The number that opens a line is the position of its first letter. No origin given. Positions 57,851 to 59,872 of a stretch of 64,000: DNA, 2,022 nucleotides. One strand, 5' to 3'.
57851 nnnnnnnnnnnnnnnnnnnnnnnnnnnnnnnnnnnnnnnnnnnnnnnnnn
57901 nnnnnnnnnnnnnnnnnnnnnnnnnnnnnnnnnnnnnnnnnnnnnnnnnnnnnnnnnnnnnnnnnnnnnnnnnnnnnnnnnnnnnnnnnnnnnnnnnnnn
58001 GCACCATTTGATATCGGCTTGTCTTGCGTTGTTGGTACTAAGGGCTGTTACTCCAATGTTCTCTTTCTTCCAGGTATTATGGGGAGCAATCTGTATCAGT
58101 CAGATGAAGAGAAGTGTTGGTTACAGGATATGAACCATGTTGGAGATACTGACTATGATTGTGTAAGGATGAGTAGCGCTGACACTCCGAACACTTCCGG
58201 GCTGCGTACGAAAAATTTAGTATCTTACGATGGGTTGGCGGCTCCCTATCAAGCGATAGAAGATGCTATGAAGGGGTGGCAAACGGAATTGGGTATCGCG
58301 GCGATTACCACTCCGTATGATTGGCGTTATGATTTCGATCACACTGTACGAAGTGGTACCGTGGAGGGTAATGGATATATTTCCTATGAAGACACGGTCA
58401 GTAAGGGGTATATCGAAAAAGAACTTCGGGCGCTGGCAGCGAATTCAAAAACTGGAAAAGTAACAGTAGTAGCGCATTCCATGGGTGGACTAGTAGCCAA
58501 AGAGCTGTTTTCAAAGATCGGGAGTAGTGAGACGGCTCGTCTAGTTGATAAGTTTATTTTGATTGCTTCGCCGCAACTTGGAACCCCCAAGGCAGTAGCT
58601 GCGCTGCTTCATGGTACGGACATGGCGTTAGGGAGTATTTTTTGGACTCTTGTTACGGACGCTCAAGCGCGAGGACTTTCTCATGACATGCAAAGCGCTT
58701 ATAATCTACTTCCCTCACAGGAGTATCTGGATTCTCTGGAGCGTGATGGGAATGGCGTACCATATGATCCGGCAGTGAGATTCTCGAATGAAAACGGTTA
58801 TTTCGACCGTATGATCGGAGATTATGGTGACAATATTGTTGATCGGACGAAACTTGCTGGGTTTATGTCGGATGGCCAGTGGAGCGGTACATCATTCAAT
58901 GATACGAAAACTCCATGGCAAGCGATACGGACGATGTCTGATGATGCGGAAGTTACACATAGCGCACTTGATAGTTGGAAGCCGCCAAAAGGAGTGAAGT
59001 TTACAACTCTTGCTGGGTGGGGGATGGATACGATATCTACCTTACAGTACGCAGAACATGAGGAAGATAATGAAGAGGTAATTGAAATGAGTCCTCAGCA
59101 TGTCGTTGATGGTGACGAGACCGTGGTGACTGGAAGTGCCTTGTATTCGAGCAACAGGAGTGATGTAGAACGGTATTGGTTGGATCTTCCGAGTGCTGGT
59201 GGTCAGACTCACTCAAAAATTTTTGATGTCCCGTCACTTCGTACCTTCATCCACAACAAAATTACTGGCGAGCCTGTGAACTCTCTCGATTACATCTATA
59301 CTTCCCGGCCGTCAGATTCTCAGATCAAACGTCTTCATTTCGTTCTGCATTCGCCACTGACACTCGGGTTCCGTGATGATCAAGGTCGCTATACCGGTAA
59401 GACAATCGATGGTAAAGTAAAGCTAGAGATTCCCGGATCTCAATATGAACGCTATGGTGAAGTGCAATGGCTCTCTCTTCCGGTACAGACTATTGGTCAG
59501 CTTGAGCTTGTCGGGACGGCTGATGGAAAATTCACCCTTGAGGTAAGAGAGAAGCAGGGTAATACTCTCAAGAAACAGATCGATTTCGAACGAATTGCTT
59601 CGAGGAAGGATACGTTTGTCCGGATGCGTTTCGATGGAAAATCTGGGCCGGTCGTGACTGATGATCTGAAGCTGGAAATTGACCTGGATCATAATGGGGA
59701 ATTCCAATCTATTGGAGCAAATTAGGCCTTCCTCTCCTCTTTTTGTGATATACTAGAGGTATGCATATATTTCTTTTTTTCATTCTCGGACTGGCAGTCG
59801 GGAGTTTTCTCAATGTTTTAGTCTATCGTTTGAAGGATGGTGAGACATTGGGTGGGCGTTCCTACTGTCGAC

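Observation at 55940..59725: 1261-aa secreted beta-helix protein with C-terminal lipase-like (AHSMGG) domain embedded in the pilus locus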

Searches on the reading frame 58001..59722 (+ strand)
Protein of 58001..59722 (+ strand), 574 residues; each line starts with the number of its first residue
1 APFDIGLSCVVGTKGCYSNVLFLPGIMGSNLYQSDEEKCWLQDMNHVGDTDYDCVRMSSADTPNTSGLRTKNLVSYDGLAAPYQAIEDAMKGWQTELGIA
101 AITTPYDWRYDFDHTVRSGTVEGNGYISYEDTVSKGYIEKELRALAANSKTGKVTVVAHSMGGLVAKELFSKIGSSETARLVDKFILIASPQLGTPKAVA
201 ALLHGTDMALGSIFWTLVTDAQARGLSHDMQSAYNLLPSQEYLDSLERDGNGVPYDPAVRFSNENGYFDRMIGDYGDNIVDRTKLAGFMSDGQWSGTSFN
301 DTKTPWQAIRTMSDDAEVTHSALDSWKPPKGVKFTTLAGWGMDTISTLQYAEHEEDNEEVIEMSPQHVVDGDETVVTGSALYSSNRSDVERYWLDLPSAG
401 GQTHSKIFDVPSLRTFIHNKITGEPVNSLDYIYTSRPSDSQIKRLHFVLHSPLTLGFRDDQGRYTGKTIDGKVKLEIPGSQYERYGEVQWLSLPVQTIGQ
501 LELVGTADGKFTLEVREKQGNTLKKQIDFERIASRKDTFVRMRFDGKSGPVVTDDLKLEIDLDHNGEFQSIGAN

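Call 21: find_related_loci(query=A1, collection=genome_contigs, flank=10000)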
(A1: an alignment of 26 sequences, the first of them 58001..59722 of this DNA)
Query A1 (574 aa) in genome_contigs; peptide patterns used: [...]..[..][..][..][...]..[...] (x = any residue, [..] = any of these).
600 stretches matched a pattern (row limit reached: there are more); 366 encode a relative of the query (tblastn E <= 1e-3); the best 80 are kept; 80 distinct loci.
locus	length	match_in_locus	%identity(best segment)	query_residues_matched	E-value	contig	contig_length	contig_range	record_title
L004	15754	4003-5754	36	18-563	9e-101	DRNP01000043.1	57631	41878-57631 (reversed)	MAG TPA_asm: Candidatus Kaiserbacteria bacterium isolate HyVt-514 HyVt-514_k145_73996, whole genome shotgun sequence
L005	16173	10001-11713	35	17-568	1e-98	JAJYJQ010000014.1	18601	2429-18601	MAG: bacterium isolate DBS2-1.bin164 NODE_5320_length_18601_cov_1.713814, whole genome shotgun sequence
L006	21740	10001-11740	35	5-569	2e-95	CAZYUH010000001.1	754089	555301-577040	MAG TPA_asm: uncultured Candidatus Saccharibacteria bacterium isolate binchicken_co277_212 genome assembly, contig: NODE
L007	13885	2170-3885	36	15-563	7e-94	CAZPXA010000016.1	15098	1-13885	MAG TPA_asm: uncultured Candidatus Saccharibacteria bacterium isolate binchicken_co134_412 genome assembly, contig: NODE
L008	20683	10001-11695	36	16-565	9e-93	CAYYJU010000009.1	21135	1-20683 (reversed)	MAG TPA_asm: uncultured Candidatus Saccharibacteria bacterium isolate SRP286056_co1_681 genome assembly, contig: NODE_29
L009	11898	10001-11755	35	1-563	2e-92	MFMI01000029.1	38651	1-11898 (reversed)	MAG: Candidatus Kaiserbacteria bacterium RIFCSPLOWO2_02_FULL_54_13 rifcsplowo2_02_scaffold_7422, whole genome shotgun se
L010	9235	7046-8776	35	11-571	3e-92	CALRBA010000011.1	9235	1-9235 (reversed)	MAG: Candidatus Nomurabacteria bacterium isolate MaH-09apr19-126 genome assembly, contig: MaH-09apr19-C18746, whole geno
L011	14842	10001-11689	36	18-566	2e-91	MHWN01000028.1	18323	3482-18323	MAG: Candidatus Zambryskibacteria bacterium RIFCSPLOWO2_02_FULL_39_26 rifcsplowo2_02_scaffold_9813, whole genome shotgun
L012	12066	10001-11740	35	11-555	1e-89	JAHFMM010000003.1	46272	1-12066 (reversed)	MAG: bacterium isolate nzgw457 NODE_355_length_46273_cov_6.552370, whole genome shotgun sequence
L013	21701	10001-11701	36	16-566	2e-89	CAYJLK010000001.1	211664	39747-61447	MAG TPA_asm: uncultured Candidatus Saccharibacteria bacterium isolate ERP124720_co1_118 genome assembly, contig: NODE_69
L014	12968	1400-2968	36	17-544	8e-89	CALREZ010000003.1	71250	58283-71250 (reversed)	MAG: Candidatus Nomurabacteria bacterium isolate Ike-200m-9 genome assembly, contig: Ike-200-c154, whole genome shotgun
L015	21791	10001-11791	34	2-571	7e-89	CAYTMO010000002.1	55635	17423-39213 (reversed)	MAG TPA_asm: uncultured Candidatus Saccharibacteria bacterium isolate binchicken_co398_50 genome assembly, contig: NODE_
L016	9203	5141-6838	33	17-566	2e-88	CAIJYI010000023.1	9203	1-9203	uncultured bacterium isolate KR_bin-0332 genome assembly, contig: bin-0332:23/45, whole genome shotgun sequence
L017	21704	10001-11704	35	7-567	1e-88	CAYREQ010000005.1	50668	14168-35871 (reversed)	MAG TPA_asm: uncultured Candidatus Saccharibacteria bacterium isolate SRP278252_co2_640 genome assembly, contig: NODE_11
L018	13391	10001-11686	36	16-566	4e-88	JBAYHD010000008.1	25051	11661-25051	MAG: Candidatus Paceibacterota bacterium isolate SO_2016_GW1_141 scaffold03473_OW334_2016, whole genome shotgun sequence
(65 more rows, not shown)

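Call 25: predict_structure(alignment_id=A1)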
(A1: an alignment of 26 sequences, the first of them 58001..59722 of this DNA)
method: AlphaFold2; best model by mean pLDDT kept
length: 574 residues; sequences in the alignment: 26
mean_pLDDT: 88.3   pTM: 0.90
mean pLDDT of the five models: 88.3, 87.4, 87.2, 86.8, 86.8
residues with pLDDT >= 90: 368; 70-90: 157; 50-70: 43; < 50: 6
segments of 3 or more residues with pLDDT < 50: 1-6
pLDDT, mean of each block of 10 residues (from residue 1): 49 82 94 87 60 80 85 77 92 94 95 95 94 94 96 97 97 96 98 94 75 65 88 94 92 91 87 92 91 71 87 91 91 96 93 82 90 93 83 93 91 96 88 86 90 93 92 87 87 93 94 93 92 93 78 88 91 83
secondary structure, 60 per line:
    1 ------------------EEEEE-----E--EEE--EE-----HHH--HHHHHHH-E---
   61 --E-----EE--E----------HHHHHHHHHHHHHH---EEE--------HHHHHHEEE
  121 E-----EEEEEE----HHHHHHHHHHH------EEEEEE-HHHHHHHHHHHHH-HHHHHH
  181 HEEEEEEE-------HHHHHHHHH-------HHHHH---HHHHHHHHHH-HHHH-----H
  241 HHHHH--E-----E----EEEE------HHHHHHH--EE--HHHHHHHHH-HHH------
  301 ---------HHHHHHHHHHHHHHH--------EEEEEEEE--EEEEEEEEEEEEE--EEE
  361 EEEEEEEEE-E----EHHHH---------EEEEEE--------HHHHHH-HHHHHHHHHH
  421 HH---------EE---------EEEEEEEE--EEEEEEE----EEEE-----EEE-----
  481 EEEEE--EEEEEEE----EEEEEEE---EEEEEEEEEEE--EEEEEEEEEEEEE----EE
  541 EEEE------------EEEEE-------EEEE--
elements in order: E19-23 E32-34 H49-55 H84-97 E101-103 H112-117 E118-121 E127-132 H137-147 E154-159 H161-173 H175-181 E182-188 H196-204 H212-216 H220-229 H231-234 H240-245 E259-262 H269-275 H282-290 H310-324 E333-340 E343-355 E358-369 H377-380 E390-395 H404-409 H411-422 E443-450 E453-459 E464-467 E473-475 E481-485 E488-494 E499-505 E509-519 E522-534 E539-544 E557-561 E569-572
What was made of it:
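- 58052..59305 (+): LCAT/LPLA2-family alpha/beta-hydrolase domain (aa ~705-1122) with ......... (708-716), PYDWR (792-796), AHSMGG (845-850) and DGDETV (1057-1062). AF2 model pLDDT 88.3, pTM 0.90 (call 25).
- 59306..59722 (+): Family-specific C-terminal beta-sandwich (aa ~1123-1261) with invariant HSP motif (1137-1139) and a terminal D-x-D-x-N-G loop. The protein ends here, without the 68-467-aa extension seen in other family members. Strands E443-E572 of the model (call 25).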

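Call 28: fold_search(model_id=the predicted structure, library=pdb)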
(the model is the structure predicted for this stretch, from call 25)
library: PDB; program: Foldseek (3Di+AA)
matches with E <= 10: 1490; with E <= 0.001: 19
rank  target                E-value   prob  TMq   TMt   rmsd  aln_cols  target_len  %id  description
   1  4x92                  1.2e-14  1.00  0.48  0.70   5.2       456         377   16  Crystal structure of Lysosomal Phospholipase A2-S165A (released 2015-03-11)
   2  4x97_A                3.0e-14  1.00  0.45  0.66   6.0       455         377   15  Crystal structure of Lysosomal Phospholipase A2 in complex with methyl arachidonyl fluorophosphonate (MAFP) (released 2015-03-11)
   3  4x95_A                4.6e-14  1.00  0.45  0.66   6.0       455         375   16  Crystal structure of fully glycosylated Lysosomal Phospholipase A2 in complex with methyl arachidonyl fluorophosphonat (released 2015-03-25)
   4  4x90_A                5.4e-14  1.00  0.48  0.70   5.6       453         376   17  Crystal structure of Lysosomal Phospholipase A2 (released 2015-03-11)
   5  5bv7_A                1.1e-11  1.00  0.44  0.65   5.6       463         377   16  Crystal structure of human LCAT (L4F, N5D) in complex with Fab of an agonistic antibody (released 2015-12-16)
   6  4r1d_A                1.3e-11  1.00  0.42  0.45   8.4       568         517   14  The crystal structure of Tle4-Tli4 complex (released 2014-12-17)
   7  5txf_A                6.3e-11  1.00  0.42  0.60   7.3       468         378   16  Crystal structure of Lecithin:cholesterol acyltransferase (LCAT) in a closed conformation (released 2017-10-25)
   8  4xwg_A                1.5e-10  1.00  0.41  0.61   7.5       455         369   16  Crystal Structure of LCAT (C31Y) in complex with Fab1 (released 2015-07-29)
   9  4xx1_A                2.5e-10  1.00  0.42  0.62   7.5       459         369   15  Low resolution structure of LCAT in complex with Fab1 (released 2015-07-29)
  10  6mvd_A                2.8e-10  1.00  0.41  0.60   9.5       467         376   15  Crystal structure of Lecithin:cholesterol acyltransferase (LCAT) in complex with isopropyl dodec-11-enylfluorophosphon (released 2018-12-05)
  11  6mvd_B                1.8e-09  1.00  0.42  0.63   6.6       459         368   15  Crystal structure of Lecithin:cholesterol acyltransferase (LCAT) in complex with isopropyl dodec-11-enylfluorophosphon (released 2018-12-05)
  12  4xx1_J                3.4e-09  1.00  0.40  0.60   7.1       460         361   17  Low resolution structure of LCAT in complex with Fab1 (released 2015-07-29)
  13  4x96_A                1.9e-08  1.00  0.44  0.63   6.5       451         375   15  Low resolution crystal structure of Lecithin:Cholesterol Acyltransferase (LCAT; residues 21-397) (released 2015-03-25)
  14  6wpx_A                2.7e-07  1.00  0.27  0.34  17.1       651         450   10  Crystal structure of Bacillus licheniformis lipase BlEst2 in propetide form (released 2021-06-09)
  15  6wpx_B                1.2e-06  1.00  0.25  0.31  17.9       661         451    9  Crystal structure of Bacillus licheniformis lipase BlEst2 in propetide form (released 2021-06-09)
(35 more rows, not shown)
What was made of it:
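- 58052..59305 (+): Foldseek: LPLA2 4x92 E=1.2e-14, TM(target) 0.70; LCAT; Tle4 (call 28).
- On LCAT / LPLA2 family (Pfam PF02450): Foldseek vs PDB: the best 5 hits are LPLA2 and LCAT, E 1e-14 to 1e-11, TM normalised to target 0.65-0.70 over about 455 columns (call 28).
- The C-terminal model is confident and its best PDB matches are LPLA2, LCAT and Tle4 (calls 25, 28). Tle4 is among the best structural matches (E=1.3e-11, call 28). Weaker structural matches include PhaZ7 PHB depolymerase and true lipases (call 28).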

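Call 32: search_solved_structures(query=A1, max_evalue=0.01, show_alignments=2)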
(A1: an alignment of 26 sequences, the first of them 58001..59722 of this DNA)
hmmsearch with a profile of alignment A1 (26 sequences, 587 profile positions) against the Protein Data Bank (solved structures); distinct sequences matched with E-value up to 0.01: 37.
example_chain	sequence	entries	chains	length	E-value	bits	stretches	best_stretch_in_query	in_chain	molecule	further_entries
4x90_A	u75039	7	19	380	4.7e-11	44.7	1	87-235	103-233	Group XV phospholipase A2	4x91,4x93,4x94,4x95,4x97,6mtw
4x92_A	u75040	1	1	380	5.8e-10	41.1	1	87-235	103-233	Group XV phospholipase A2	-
4r1d_A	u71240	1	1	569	1.1e-09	40.2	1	158-250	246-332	Uncharacterized protein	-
5txf_A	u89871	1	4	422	3.2e-08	35.3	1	14-236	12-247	Phosphatidylcholine-sterol acyltransferase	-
4xx1_A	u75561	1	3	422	3.2e-08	35.3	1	14-236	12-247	Phosphatidylcholine-sterol acyltransferase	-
5bv7_A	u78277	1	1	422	3.3e-08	35.3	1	14-236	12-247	Phosphatidylcholine-sterol acyltransferase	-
4xwg_A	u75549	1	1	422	4e-08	35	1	14-236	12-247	Phosphatidylcholine-sterol acyltransferase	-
4x96_D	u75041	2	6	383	8.4e-07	30.7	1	87-236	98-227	Phosphatidylcholine-sterol acyltransferase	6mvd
9mxz_B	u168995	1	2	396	1.1e-06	30.3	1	89-236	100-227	Phosphatidylcholine-sterol acyltransferase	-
6nkc_A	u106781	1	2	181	3.1e-06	28.8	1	140-185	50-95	Lipase, Lip_vut1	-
5ct8_A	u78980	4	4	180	5.3e-05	24.7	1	140-194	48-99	Quadruple mutant lipase A | Esterase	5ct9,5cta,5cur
1qge_D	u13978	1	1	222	0.00013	23.4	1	144-219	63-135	PROTEIN (TRIACYLGLYCEROL HYDROLASE)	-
5a62_A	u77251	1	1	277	0.00016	23.2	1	140-197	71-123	PUTATIVE ALPHA/BETA HYDROLASE FOLD PROTEIN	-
8xy5_A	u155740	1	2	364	0.00018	23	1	144-204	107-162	Alpha/beta hydrolase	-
2qxt_A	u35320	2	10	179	0.00019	22.9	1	143-195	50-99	Lipase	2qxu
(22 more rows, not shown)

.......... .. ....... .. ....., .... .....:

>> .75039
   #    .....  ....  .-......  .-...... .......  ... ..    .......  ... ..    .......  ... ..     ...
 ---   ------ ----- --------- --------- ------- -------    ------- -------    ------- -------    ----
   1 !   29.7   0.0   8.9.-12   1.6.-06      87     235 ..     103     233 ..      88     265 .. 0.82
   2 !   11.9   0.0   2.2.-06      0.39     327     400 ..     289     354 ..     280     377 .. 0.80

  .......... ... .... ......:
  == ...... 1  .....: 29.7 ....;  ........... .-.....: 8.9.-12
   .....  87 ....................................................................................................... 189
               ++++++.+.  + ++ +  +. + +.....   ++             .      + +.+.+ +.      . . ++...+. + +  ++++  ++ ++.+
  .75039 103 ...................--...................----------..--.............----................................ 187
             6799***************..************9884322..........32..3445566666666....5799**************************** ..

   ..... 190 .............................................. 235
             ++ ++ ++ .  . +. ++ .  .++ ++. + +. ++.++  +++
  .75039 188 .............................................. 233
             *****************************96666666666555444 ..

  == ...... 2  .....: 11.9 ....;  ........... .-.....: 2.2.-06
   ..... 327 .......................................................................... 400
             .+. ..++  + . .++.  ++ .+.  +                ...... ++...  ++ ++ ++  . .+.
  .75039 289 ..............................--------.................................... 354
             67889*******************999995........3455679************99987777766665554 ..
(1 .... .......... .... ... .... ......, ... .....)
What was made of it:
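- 58052..59305 (+): Profile-PDB alignment (call 32).
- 58478..58480 (+): Codon of Ser847, the nucleophile. The S165A mutant chain 4x92 shows Ala in this column (call 32).
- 59114..59116 (+): Codon of Asp1059, the triad acid. Aligns with the second Asp of GDGDGTV in LPLA2, chain position 328 (call 32).
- On LCAT / LPLA2 family (Pfam PF02450): AHSMGG Ser847 aligns with AHSMG of 4x90 and with AHAMG of the S165A mutant 4x92 (call 32). DGDETV Asp1059 aligns with the second Asp of GDGDGTV in 4x90 (call 32).
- A profile alignment puts Ser847 on LPLA2 Ser165 and Asp1059 on the GDGDGTV Asp, and aligns PYDWR (call 32). The LCAT-specific motifs PYDWR and GDGTV are present (call 32).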

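Call 75: search_protein_representatives(alignment_id=A1)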
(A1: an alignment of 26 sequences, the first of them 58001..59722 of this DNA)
Query: 26 sequences, 587 profile positions. Proteins with E-value up to 0.001 (for the whole library): 21274; up to 1e-10: 8885; up to 1e-30: 3272. The best 150 are listed.
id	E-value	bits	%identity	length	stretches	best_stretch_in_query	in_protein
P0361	9.4e-227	770.2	-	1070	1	1-585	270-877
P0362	1.4e-224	763.0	-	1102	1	2-581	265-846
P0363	3.8e-224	761.6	-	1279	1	1-585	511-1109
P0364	5.6e-223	757.8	-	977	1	17-585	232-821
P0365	6.6e-223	757.5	-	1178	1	4-581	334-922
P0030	2.5e-222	755.6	-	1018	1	2-586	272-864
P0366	1.9e-221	752.7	-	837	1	9-585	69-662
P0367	6.3e-219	744.4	-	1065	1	19-584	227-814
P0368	2.7e-218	742.3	-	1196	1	1-585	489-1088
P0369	3.1e-217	738.8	-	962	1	16-585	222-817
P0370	7.0e-217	737.6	-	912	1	6-586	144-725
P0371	1.0e-215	733.8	-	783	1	15-585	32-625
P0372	1.5e-215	733.2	-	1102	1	14-585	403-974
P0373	2.2e-215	732.7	-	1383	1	1-584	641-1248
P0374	4.5e-215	731.6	-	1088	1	19-585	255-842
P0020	2.7e-214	729.1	-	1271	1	5-585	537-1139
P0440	3.2e-202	689.2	-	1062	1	14-586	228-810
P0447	3.7e-201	685.7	-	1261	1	14-585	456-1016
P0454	3.6e-200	682.4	-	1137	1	12-585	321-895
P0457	5.5e-200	681.8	-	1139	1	7-586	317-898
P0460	1.1e-199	680.8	-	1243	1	1-586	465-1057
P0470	3.6e-198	675.8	-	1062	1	11-586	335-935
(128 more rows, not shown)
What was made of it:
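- About 3,272 clusters score E<=1e-30 (call 75).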
